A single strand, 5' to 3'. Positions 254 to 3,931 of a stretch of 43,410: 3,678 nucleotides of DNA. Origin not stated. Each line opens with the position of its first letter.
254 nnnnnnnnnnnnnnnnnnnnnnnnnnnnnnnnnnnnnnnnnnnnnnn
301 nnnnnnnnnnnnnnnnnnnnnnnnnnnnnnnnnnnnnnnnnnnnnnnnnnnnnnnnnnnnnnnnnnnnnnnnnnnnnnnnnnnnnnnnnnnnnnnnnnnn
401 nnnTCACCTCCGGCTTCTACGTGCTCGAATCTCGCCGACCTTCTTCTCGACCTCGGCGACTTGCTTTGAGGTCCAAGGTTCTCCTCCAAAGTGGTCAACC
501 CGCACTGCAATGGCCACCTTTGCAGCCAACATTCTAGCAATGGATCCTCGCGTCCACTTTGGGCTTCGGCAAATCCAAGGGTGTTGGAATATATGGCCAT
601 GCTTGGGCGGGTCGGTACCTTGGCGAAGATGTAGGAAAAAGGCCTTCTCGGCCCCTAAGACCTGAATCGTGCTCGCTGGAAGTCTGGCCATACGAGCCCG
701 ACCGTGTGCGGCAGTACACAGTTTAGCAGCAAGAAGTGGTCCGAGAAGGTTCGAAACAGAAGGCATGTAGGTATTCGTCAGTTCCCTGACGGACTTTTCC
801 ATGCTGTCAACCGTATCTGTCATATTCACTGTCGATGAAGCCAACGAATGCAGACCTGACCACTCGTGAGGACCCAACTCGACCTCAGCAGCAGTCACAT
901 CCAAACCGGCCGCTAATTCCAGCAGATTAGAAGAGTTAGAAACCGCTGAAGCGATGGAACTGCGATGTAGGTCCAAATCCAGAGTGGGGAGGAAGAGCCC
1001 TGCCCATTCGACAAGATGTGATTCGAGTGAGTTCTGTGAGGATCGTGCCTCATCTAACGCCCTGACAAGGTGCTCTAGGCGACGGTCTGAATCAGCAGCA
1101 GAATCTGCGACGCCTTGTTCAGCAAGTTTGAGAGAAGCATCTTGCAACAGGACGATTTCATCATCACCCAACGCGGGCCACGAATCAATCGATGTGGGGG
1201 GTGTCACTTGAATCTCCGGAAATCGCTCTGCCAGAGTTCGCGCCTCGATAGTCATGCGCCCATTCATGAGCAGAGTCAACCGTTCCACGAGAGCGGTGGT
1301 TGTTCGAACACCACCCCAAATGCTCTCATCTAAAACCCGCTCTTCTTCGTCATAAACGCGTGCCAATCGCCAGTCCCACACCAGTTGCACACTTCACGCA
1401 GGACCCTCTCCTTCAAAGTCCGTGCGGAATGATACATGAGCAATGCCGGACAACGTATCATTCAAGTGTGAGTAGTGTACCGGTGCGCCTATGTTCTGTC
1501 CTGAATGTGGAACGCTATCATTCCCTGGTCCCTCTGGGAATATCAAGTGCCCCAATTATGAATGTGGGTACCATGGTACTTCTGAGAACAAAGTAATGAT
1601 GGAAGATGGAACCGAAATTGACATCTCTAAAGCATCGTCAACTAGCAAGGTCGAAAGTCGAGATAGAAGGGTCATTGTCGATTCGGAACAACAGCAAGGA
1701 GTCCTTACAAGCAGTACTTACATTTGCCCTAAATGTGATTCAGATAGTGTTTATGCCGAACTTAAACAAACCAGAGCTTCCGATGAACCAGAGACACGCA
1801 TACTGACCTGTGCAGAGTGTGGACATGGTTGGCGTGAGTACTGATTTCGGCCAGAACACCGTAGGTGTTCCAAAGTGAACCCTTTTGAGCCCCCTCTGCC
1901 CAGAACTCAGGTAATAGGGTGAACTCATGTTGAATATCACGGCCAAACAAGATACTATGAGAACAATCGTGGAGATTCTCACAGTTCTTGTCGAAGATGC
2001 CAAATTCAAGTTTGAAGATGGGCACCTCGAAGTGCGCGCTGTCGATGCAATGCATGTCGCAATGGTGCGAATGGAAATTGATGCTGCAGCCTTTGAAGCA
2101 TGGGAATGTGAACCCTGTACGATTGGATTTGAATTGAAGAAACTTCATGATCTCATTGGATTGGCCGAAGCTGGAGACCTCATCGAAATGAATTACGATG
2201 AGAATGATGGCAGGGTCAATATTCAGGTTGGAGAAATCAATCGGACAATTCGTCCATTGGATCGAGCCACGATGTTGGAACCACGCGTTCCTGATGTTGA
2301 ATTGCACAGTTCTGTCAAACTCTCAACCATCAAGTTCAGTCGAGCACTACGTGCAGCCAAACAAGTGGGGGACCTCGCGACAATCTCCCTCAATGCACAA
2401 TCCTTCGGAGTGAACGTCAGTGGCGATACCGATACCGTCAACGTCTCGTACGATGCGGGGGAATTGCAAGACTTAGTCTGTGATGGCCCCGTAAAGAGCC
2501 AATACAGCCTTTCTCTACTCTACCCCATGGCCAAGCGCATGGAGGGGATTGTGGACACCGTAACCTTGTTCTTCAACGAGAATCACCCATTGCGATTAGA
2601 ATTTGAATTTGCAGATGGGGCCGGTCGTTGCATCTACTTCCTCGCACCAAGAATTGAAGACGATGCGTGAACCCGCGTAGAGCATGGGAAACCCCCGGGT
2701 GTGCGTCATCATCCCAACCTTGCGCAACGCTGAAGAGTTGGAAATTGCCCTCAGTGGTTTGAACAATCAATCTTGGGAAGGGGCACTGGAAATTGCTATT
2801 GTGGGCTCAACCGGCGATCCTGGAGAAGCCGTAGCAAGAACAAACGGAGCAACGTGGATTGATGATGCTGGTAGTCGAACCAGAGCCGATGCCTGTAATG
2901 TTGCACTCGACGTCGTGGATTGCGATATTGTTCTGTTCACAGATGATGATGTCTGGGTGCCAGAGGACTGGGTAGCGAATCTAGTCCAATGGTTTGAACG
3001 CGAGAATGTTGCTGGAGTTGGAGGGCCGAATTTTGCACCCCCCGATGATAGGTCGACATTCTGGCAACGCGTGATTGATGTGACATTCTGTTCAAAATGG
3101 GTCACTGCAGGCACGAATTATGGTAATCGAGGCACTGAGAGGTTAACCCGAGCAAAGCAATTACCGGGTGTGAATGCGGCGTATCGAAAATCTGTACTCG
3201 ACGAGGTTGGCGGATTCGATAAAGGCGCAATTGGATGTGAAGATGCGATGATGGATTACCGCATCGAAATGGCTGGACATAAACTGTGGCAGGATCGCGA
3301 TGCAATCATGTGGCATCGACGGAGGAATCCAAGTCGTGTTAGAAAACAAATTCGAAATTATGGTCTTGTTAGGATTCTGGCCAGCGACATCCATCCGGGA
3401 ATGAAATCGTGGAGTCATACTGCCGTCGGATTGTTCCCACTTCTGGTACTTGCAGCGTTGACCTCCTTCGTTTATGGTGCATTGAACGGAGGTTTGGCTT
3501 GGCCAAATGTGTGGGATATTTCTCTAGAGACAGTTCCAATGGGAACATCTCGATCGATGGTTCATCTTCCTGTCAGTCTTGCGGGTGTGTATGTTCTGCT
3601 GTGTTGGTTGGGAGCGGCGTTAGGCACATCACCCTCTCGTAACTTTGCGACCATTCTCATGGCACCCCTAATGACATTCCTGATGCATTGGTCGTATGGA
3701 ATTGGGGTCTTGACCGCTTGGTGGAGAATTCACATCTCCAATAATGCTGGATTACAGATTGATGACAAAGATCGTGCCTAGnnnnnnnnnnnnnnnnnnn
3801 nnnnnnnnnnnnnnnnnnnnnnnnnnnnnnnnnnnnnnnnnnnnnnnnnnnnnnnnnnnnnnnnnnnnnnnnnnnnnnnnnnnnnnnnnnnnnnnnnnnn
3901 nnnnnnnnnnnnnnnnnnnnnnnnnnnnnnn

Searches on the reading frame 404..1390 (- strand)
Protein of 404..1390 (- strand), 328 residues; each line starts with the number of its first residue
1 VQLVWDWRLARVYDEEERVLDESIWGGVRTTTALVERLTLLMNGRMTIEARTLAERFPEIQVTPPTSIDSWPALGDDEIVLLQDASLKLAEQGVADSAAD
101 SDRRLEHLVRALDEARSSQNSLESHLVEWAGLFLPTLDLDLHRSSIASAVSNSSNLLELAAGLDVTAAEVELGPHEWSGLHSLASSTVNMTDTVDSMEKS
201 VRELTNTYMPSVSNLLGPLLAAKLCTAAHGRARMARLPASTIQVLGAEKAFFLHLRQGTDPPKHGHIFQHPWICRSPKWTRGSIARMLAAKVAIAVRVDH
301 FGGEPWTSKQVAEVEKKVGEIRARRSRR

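Call 44: search_protein_families(library=pfam, proteins=[window:404-1390:-], max_evalue=0.0001)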
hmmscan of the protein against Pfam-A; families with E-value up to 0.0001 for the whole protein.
window:404-1390:- (328 aa): 1 family
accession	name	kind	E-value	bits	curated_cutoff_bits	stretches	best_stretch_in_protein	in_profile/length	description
PF01798.23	Nop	-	1e-33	117.1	25.4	1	167-316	73-224/228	snoRNA binding domain, fibrillarin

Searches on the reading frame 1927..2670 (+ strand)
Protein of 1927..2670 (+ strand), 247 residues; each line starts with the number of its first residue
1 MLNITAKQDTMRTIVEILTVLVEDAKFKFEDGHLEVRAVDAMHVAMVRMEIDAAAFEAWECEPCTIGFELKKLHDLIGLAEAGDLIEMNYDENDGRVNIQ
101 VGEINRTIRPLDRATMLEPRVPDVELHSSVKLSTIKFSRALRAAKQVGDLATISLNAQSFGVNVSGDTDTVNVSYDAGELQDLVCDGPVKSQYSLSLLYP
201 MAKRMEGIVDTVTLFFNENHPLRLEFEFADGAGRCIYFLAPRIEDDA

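Call 44: search_protein_families(library=pfam, proteins=[window:1927-2670:+], max_evalue=0.0001)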
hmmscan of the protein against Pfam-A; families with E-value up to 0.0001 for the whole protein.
window:1927-2670:+ (247 aa): 2 families
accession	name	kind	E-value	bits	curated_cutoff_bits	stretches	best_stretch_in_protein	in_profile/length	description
PF00705.23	PCNA_N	-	1.4e-11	44.6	20.3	1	10-101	11-103/127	Proliferating cell nuclear antigen, N-terminal domain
PF02747.20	PCNA_C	-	5.2e-07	30.3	23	1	121-241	2-127/128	Proliferating cell nuclear antigen, C-terminal domain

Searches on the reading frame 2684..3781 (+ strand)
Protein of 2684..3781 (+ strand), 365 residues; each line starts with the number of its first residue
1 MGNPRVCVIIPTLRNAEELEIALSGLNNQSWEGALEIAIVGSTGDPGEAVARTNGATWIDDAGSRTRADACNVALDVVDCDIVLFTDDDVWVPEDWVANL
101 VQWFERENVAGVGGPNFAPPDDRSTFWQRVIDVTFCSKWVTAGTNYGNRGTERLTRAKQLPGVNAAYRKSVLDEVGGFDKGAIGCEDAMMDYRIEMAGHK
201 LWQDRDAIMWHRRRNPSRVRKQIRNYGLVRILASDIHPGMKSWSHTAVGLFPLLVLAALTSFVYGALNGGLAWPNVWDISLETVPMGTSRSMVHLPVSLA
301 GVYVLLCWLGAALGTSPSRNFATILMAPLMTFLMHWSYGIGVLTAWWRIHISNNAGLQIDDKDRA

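Call 44: search_protein_families(library=pfam, proteins=[window:2684-3781:+], max_evalue=0.0001)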
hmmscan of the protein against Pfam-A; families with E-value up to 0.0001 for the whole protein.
window:2684-3781:+ (365 aa): 4 families
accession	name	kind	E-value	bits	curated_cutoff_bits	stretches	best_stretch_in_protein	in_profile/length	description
PF00535.33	Glycos_transf_2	-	1.2e-12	48.5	23.3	1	7-175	1-167/168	Glycosyl transferase family 2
PF13641.12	Glyco_tranf_2_3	-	9.2e-10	39.3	27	1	4-214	1-214/230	Glycosyltransferase like family 2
PF13506.12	Glyco_transf_21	-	4.2e-09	36.6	21.7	1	70-219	21-162/174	Glycosyl transferase family 21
PF13632.12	Glyco_trans_2_3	-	4.4e-08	33.6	27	1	82-264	1-182/198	Glycosyl transferase family group 2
